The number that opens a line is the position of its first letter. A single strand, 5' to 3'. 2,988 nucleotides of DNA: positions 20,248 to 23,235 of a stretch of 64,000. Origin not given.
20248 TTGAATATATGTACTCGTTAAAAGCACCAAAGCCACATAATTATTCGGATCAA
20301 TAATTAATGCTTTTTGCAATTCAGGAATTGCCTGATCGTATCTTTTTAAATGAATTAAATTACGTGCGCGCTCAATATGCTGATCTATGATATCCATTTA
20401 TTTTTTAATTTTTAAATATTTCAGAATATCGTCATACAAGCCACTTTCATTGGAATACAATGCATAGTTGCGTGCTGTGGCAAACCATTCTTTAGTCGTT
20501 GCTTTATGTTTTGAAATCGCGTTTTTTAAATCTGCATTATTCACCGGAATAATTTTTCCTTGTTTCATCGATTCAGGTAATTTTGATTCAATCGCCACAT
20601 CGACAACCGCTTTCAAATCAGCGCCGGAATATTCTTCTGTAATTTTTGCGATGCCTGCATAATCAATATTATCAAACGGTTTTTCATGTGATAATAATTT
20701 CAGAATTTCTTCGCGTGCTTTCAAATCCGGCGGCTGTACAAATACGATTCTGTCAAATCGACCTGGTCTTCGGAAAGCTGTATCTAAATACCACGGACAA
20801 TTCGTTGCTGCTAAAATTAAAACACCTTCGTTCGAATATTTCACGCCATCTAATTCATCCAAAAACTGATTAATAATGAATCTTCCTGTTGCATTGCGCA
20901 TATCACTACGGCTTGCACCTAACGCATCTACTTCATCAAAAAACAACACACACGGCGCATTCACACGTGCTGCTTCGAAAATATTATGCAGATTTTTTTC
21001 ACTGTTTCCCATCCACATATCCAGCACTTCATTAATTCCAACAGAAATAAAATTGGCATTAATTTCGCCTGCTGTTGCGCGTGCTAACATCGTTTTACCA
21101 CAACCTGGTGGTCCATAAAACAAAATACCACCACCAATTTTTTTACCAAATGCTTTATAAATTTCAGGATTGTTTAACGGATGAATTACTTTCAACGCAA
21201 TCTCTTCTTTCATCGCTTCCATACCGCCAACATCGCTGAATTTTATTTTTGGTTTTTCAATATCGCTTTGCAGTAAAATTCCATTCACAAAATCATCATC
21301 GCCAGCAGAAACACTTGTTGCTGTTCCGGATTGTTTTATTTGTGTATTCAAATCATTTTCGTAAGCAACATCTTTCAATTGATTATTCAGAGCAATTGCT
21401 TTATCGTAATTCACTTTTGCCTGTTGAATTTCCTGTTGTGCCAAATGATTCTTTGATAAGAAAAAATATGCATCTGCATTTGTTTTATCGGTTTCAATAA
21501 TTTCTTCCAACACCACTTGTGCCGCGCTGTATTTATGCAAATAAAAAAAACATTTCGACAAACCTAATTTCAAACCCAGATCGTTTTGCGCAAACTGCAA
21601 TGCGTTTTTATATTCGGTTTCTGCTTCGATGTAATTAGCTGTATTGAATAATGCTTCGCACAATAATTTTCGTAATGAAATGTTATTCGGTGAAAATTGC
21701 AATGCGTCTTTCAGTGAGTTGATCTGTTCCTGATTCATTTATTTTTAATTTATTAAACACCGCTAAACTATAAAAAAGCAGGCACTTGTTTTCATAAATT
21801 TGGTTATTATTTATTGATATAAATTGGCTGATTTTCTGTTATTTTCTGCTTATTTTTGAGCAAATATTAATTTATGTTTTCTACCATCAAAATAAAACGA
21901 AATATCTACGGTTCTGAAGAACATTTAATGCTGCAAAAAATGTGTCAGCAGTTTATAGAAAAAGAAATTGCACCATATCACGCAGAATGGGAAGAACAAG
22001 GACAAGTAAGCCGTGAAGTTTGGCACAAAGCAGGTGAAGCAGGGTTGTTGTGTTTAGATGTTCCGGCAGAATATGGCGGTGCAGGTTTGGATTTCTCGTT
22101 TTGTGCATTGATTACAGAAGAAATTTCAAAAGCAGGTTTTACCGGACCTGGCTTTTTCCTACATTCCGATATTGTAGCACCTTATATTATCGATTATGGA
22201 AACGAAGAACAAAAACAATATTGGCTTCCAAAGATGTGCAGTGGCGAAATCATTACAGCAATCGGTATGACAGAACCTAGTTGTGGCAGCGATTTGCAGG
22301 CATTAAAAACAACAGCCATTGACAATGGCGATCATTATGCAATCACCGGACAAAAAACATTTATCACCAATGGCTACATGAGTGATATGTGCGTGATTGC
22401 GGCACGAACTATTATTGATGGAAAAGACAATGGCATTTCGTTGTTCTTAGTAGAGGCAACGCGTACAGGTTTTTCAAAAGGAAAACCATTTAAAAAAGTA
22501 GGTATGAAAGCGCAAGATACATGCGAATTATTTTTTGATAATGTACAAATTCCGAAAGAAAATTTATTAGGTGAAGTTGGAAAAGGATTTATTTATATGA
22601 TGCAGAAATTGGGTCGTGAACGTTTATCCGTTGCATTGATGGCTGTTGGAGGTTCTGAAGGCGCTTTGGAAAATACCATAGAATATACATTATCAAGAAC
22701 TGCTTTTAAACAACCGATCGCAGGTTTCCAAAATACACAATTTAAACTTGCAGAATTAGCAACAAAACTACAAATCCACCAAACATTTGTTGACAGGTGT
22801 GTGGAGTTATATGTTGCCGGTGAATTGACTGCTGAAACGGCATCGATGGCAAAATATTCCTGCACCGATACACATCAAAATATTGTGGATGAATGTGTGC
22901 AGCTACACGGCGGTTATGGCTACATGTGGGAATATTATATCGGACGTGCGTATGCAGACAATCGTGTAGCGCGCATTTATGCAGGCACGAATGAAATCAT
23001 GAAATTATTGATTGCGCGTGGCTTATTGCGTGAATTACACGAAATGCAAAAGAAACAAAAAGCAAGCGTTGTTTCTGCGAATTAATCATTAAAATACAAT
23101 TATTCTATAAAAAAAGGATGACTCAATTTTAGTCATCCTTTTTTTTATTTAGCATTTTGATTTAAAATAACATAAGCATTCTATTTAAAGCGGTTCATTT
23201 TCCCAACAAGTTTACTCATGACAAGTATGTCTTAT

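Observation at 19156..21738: Translationally coupled TPR-AAA+ ATPase and TPR-membrane protein pair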

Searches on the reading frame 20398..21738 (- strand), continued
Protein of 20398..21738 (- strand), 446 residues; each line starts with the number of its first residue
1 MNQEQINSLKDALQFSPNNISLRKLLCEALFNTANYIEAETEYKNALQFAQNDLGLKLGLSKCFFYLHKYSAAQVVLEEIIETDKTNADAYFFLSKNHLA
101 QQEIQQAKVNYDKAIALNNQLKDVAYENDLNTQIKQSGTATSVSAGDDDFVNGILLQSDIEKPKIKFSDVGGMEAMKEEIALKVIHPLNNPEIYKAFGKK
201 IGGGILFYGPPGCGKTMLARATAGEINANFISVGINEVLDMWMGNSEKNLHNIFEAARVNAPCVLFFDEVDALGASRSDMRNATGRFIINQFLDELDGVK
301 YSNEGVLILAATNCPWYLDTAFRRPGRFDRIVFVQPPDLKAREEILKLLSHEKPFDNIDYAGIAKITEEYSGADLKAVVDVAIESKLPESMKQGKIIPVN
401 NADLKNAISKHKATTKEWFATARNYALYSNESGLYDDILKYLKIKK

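Call 33: list_cluster_members(proteins=[P0010, P0038, P0078, P0106, P0103, P0075])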
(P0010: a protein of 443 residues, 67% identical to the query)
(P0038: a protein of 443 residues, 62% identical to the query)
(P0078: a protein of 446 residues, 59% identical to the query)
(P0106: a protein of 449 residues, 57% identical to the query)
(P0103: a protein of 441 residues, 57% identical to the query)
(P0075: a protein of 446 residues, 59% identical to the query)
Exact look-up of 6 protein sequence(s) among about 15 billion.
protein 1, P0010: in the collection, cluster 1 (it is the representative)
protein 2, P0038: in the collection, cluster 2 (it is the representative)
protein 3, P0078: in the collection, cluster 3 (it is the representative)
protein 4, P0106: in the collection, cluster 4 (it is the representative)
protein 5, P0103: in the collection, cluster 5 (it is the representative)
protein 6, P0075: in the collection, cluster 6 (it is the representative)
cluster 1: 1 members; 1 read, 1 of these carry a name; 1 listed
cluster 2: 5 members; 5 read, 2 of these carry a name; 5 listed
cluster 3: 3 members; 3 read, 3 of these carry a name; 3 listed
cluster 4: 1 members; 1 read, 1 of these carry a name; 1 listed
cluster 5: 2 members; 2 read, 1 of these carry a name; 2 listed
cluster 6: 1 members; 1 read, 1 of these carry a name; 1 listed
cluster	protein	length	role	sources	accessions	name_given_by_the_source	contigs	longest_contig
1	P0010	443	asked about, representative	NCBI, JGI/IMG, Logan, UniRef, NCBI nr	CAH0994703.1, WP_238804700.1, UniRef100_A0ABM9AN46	ATP-dependent zinc metalloprotease FtsH [Emticicia aquatica] | SpoVK/Ycf46/Vps4 family AAA+-type ATPase | ATP-dependent zinc metalloprotease FtsH n=1 Tax=Emticicia aquatica TaxID=1681835 ...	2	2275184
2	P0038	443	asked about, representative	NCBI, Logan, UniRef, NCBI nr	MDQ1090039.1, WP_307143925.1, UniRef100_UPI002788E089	AAA family ATPase [Siphonobacter sp. SORGH_AS_1065] | AAA family ATPase n=1 Tax=Siphonobacter sp. SORGH_AS_1065 TaxID=3041795 ...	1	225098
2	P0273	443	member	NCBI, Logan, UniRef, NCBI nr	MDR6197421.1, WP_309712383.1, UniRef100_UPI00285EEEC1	AAA family ATPase [Siphonobacter sp. SORGH_AS_0500] | AAA family ATPase n=1 Tax=Siphonobacter sp. SORGH_AS_0500 TaxID=1864824 ...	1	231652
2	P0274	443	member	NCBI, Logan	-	-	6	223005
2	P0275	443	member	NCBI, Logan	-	-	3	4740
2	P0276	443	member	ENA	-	-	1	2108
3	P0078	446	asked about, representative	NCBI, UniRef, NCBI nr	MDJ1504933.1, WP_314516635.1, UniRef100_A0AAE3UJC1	AAA family ATPase [Xanthocytophaga agilis] | AAA family ATPase n=1 Tax=Xanthocytophaga agilis TaxID=3048010 RepID=A0AAE3UJC1_9BACT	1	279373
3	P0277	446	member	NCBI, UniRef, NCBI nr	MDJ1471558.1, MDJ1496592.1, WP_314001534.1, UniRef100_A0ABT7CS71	AAA family ATPase [Cytophagaceae bacterium DM2B3-1] | AAA family ATPase n=1 Tax=Xanthocytophaga flava TaxID=3048013 RepID=A0ABT7CS71_9BACT | AAA family ATPase [Xanthocytophaga flavus]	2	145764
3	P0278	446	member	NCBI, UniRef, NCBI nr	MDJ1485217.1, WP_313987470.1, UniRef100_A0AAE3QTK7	AAA family ATPase [Cytophagaceae bacterium YF14B1] | AAA family ATPase n=1 Tax=Xanthocytophaga flava TaxID=3048013 RepID=A0AAE3QTK7_9BACT | AAA family ATPase [Xanthocytophaga flavus]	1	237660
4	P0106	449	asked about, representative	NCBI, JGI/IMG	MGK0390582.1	MAG: transitional endoplasmic reticulum ATPase [Maribacter sp.] | transitional endoplasmic reticulum ATPase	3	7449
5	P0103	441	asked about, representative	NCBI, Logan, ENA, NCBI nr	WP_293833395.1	AAA family ATPase [uncultured Arsenicibacter sp.]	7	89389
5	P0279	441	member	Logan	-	-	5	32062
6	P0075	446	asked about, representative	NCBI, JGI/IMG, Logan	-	ATP-dependent 26S proteasome regulatory subunit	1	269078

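Call 47: find_encoding_contigs(protein=P0007, flank=8000, max_places=3)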
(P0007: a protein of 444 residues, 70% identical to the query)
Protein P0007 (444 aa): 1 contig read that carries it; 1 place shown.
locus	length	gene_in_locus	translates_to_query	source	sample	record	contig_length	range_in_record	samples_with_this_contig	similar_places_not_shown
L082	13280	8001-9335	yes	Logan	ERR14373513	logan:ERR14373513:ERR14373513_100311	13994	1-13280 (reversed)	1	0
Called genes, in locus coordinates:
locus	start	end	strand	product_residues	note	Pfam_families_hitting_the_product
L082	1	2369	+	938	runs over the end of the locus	PF13585:CHU_C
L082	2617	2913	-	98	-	-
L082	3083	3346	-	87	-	PF13560:HTH_31 (weak), PF01381:HTH_3, PF12844:HTH_19 (weak)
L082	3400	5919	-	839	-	PF10102:DUF2341, PF18962:Por_Secre_tail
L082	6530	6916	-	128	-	-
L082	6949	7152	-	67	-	PF09527:ATPase_gene1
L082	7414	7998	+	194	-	PF01914:MarC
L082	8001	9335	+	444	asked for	PF07719:TPR_2 (faint), PF12895:ANAPC3 (faint), PF13181:TPR_8 (faint), PF13414:TPR_11 (faint), PF14559:TPR_19 (weak), PF23914:TPR_CcmH_CycH, PF00004:AAA, PF17862:AAA_lid_3 (weak), +4 more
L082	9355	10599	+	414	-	PF00515:TPR_1 (faint), PF07719:TPR_2 (faint), PF12895:ANAPC3 (faint), PF13174:TPR_6 (faint), PF13181:TPR_8 (faint), PF13414:TPR_11 (faint), PF13424:TPR_12 (faint), PF14559:TPR_19 (weak), +4 more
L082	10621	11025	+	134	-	PF04241:DUF423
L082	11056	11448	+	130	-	PF04138:GtrA_DPMS_TM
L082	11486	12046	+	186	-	-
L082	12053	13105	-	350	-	PF02547:Queuosine_synth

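Call 48: find_encoding_contigs(protein=P0003, flank=5000, max_places=3)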
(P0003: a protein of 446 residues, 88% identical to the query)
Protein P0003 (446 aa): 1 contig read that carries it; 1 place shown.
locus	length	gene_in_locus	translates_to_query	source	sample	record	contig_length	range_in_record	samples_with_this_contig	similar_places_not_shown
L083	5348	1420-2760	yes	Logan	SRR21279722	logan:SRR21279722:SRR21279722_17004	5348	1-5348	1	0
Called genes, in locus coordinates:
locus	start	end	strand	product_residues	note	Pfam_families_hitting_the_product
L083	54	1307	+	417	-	PF00271:Helicase_C, PF03880:DbpA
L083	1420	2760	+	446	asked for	PF07719:TPR_2 (faint), PF13181:TPR_8 (faint), PF13428:TPR_14 (faint), PF14559:TPR_19 (weak), PF23914:TPR_CcmH_CycH (weak), PF14559:TPR_19 (weak), PF00004:AAA, PF17862:AAA_lid_3 (weak)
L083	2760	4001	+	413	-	PF00515:TPR_1 (faint), PF07719:TPR_2 (faint), PF12895:ANAPC3 (faint), PF13181:TPR_8 (faint), PF13424:TPR_12 (faint), PF13428:TPR_14 (faint), PF13431:TPR_17 (faint), PF23914:TPR_CcmH_CycH (faint), +1 more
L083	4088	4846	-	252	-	-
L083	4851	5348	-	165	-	?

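Call 53: search_protein_families(library=pfam, proteins=[L054:6656-7897:+, L054:5272-6528:-, L054:10759-12024:+, L054:12080-12901:+, L054:3166-4668:-, L043:6936-7484:-, L003:1092-2057:+, L018:1721-2398:+, L062:9345-10298:+, L001:6961-7365:+], max_evalue=0.0001)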
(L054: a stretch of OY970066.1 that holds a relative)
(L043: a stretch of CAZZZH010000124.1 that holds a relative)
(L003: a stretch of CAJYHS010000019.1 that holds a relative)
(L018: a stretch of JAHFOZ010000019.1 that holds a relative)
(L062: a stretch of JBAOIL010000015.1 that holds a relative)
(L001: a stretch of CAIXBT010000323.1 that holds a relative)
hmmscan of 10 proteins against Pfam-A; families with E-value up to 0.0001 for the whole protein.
L054:6656-7897:+ (413 aa): 4 families
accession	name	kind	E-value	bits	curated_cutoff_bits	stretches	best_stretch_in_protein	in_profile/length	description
PF02826.25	2-Hacid_dh_C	-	6.2e-51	172.7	25.1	1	122-298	2-178/178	D-isomer specific 2-hydroxyacid dehydrogenase, NAD binding domain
PF00389.36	2-Hacid_dh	-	5e-33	114.1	24.6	1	17-324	1-128/134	D-isomer specific 2-hydroxyacid dehydrogenase, catalytic domain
PF22629.2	ACT_AHAS_ss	-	1.3e-12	48.1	27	1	345-408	1-67/67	AHAS small subunit-like ACT domain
PF03446.21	NAD_binding_2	-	2.6e-06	28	21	1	158-262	2-112/161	NAD binding domain of 6-phosphogluconate dehydrogenase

L054:5272-6528:- (418 aa): 1 family
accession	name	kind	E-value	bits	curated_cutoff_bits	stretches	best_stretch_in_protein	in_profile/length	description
PF00144.29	Beta-lactamase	-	4.1e-57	194.3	27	1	72-368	15-313/329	Beta-lactamase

L054:10759-12024:+ (421 aa): 4 families
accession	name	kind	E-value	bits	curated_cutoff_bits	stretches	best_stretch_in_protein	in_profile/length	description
PF07992.20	Pyr_redox_2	-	1.5e-43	149.7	26.1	1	1-321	1-291/291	Pyridine nucleotide-disulphide oxidoreductase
PF01266.30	DAO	-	1.2e-11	45.2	27.9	0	62-124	158-227/353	FAD dependent oxidoreductase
PF22366.1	NDH2_C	-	4.5e-10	40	27.7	1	346-403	2-58/62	NDH2 C-terminal domain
PF00070.33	Pyr_redox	-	4.9e-09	37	22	1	156-240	2-71/82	Pyridine nucleotide-disulphide oxidoreductase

L054:12080-12901:+ (273 aa): 1 family
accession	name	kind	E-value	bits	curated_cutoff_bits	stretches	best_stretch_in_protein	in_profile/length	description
PF09844.14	DUF2071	-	1e-55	189.1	27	1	35-256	1-211/212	Uncharacterized conserved protein (COG2071)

L054:3166-4668:- (500 aa): 2 families
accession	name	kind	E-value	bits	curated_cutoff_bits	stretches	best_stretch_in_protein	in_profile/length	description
PF01256.23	Carb_kinase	-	9.9e-55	186.1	27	1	249-492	2-241/242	NAD(P)H-hydrate dehydratase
PF03853.21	YjeF_N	-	3.3e-38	131.8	24.9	1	26-188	3-168/169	YjeF-related protein N-terminus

L043:6936-7484:- (182 aa): 0 families

L003:1092-2057:+ (321 aa): 5 families
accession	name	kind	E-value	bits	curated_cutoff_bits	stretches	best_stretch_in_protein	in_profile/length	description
PF13561.12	adh_short_C2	-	6.1e-64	216.3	27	1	87-317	5-234/236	Enoyl-(Acyl carrier protein) reductase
PF00106.31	adh_short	-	4.4e-52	176.8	26.6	1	79-265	1-187/195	short chain dehydrogenase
PF08659.16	KR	-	2e-14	54.4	22.6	1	82-259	4-177/180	KR domain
PF23441.1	SDR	-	7e-05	22.8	27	0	78-268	7-202/258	SDR-like rossmann domain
PF01370.27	Epimerase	-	8.9e-05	22.4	20.9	0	82-223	2-124/240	NAD dependent epimerase/dehydratase family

L018:1721-2398:+ (225 aa): 2 families
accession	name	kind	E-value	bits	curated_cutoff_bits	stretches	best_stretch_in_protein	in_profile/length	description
PF00730.31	HhH-GPD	-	2.3e-24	86.2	26.2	1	48-183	1-107/108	HhH-GPD superfamily base excision DNA repair protein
PF00633.29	HHH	-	1.3e-06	28.4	24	1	114-140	2-28/30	Helix-hairpin-helix motif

L062:9345-10298:+ (317 aa): 2 families
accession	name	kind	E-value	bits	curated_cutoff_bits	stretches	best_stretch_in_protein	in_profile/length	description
PF13472.12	Lipase_GDSL_2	-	8.6e-15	56.1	32.9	1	65-293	2-176/178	GDSL-like Lipase/Acylhydrolase family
PF00657.28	Lipase_GDSL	-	2.3e-08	34.9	23.6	1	63-257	2-177/208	GDSL-like Lipase/Acylhydrolase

L001:6961-7365:+ (134 aa): 1 family
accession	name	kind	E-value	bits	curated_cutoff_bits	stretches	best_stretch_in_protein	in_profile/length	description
PF04241.20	DUF423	-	8.2e-24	84.1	25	1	20-111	1-86/86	Protein of unknown function (DUF423)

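Call 64: find_related_loci(query=A1, collection=viral_contigs, flank=5000)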
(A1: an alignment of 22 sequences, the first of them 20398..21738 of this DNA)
Query A1 (446 aa) in viral_contigs; peptide patterns used: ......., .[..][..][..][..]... (x = any residue, [..] = any of these).
90 stretches matched a pattern; 33 encode a relative of the query (tblastn E <= 1e-3); 33 distinct loci.
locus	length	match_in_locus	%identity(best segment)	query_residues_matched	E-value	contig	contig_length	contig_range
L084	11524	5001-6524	41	155-440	2e-58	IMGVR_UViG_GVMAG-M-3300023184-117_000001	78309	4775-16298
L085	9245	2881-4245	41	155-422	2e-58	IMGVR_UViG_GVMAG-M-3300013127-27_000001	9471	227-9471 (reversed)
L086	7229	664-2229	38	155-440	8e-58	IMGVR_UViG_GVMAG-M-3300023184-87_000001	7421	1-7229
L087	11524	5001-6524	39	155-440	3e-57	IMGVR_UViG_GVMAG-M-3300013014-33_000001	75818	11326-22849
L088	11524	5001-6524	41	155-391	8e-55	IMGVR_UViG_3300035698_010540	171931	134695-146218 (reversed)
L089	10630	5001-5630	39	165-378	9e-38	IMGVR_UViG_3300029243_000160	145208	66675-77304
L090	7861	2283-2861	33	184-382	7e-23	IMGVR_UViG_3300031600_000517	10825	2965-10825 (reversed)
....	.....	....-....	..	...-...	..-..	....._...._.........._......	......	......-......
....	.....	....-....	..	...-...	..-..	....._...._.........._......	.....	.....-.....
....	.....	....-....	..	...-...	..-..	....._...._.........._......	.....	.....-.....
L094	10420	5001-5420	36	205-351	2e-20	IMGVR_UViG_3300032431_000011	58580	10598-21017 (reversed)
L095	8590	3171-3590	36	205-351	2e-20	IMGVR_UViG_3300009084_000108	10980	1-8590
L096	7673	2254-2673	36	205-351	3e-20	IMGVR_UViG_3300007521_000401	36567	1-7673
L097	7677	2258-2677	36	205-351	3e-20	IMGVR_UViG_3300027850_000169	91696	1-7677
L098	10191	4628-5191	32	145-346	2e-19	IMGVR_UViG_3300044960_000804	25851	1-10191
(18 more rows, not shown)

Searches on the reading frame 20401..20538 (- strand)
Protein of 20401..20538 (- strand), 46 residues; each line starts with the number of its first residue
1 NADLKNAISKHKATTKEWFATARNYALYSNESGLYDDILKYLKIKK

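Call 50: search_solved_structures(query=window:20401-20538:-, max_evalue=10, show_alignments=3)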
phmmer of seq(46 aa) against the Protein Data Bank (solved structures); distinct sequences matched with E-value up to 10: 0.

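Call 51: search_protein_families(library=pfam, proteins=[window:20401-20538:-], max_evalue=10)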
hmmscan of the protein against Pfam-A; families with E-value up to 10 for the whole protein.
seq(46 aa): 0 families

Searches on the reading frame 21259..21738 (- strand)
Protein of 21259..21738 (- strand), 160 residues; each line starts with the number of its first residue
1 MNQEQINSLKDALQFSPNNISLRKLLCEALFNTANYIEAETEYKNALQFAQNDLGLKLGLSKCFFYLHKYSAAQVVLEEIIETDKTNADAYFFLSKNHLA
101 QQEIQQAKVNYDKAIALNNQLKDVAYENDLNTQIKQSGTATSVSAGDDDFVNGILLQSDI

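Call 51: search_protein_families(library=pfam, proteins=[window:21259-21738:-], max_evalue=10)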
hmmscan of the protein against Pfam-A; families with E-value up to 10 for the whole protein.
window:21259-21738:- (160 aa): 15 families
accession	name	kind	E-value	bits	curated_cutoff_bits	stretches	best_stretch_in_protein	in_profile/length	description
PF14559.12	TPR_19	-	3.2e-11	43.8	25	3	68-109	5-46/68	Tetratricopeptide repeat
PF07719.23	TPR_2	-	2.4e-07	30.8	27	2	88-119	1-32/34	Tetratricopeptide repeat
PF23914.1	TPR_CcmH_CycH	-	1.7e-06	28.4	42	1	8-117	38-150/158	Cytochrome c-type biogenesis protein H TPR domain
PF13428.12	TPR_14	-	6.5e-05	23.7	23.5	2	58-95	5-42/44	Tetratricopeptide repeat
PF13414.12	TPR_11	-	0.0005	20.1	26.8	2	100-121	6-27/42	TPR repeat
PF24762.1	TPR_IF140-IFT172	-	0.00069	18.8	26.8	1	34-137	177-273/486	IF140/IFT172 TPR domain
PF13424.12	TPR_12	-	0.0012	19.4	30.1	2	25-83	8-74/77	Tetratricopeptide repeat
PF25068.1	ARM_TT21_4th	-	0.0013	19.4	30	1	28-124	7-102/153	Tetratricopeptide repeat protein 21 forth ARM domain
PF25060.1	ARM_TT21_2nd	-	0.0018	18.3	27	2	65-101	233-269/270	Tetratricopeptide repeat protein 21 second ARM domain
PF13181.12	TPR_8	-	0.0054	17.3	25.7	1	88-120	1-33/34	Tetratricopeptide repeat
PF13431.12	TPR_17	-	0.11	13.3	24.4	1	77-92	2-17/34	Tetratricopeptide repeat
PF00515.34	TPR_1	-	0.13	12.5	27.8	1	98-118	11-31/34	Tetratricopeptide repeat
PF25063.1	ARM_TT21_C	-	0.15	12.3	35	1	32-117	32-117/209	Tetratricopeptide repeat protein 21 C-terminal ARM domain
PF12895.13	ANAPC3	-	0.16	12.7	27.2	2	15-79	18-81/82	Anaphase-promoting complex, cyclosome, subunit 3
PF03704.23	BTAD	-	0.2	12.4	22.1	1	4-58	80-134/146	Bacterial transcriptional activator domain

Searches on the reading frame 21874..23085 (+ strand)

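Call 67: search_protein_families(library=pfam, proteins=[window:21874-23085:+], max_evalue=0.00001)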
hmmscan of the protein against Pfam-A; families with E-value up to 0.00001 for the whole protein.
window:21874-23085:+ (403 aa): 5 families
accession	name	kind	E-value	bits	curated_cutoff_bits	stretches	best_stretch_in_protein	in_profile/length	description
PF00441.29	Acyl-CoA_dh_1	-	8.7e-45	153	22.4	1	236-385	1-150/150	Acyl-CoA dehydrogenase, C-terminal domain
PF02771.21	Acyl-CoA_dh_N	-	1.9e-38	131.7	22.9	1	14-125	1-113/113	Acyl-CoA dehydrogenase, N-terminal domain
PF02770.24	Acyl-CoA_dh_M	-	6.5e-24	84.4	33.3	1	129-224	1-97/97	Acyl-CoA dehydrogenase, middle domain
PF08028.16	Acyl-CoA_dh_2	-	2.9e-12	47.5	22.7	1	252-373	2-133/134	Acyl-CoA dehydrogenase, C-terminal domain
PF22924.1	ACOX_C_alpha1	-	1.4e-07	32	27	1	315-385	100-169/169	Acyl-CoA oxidase, C-alpha1 domain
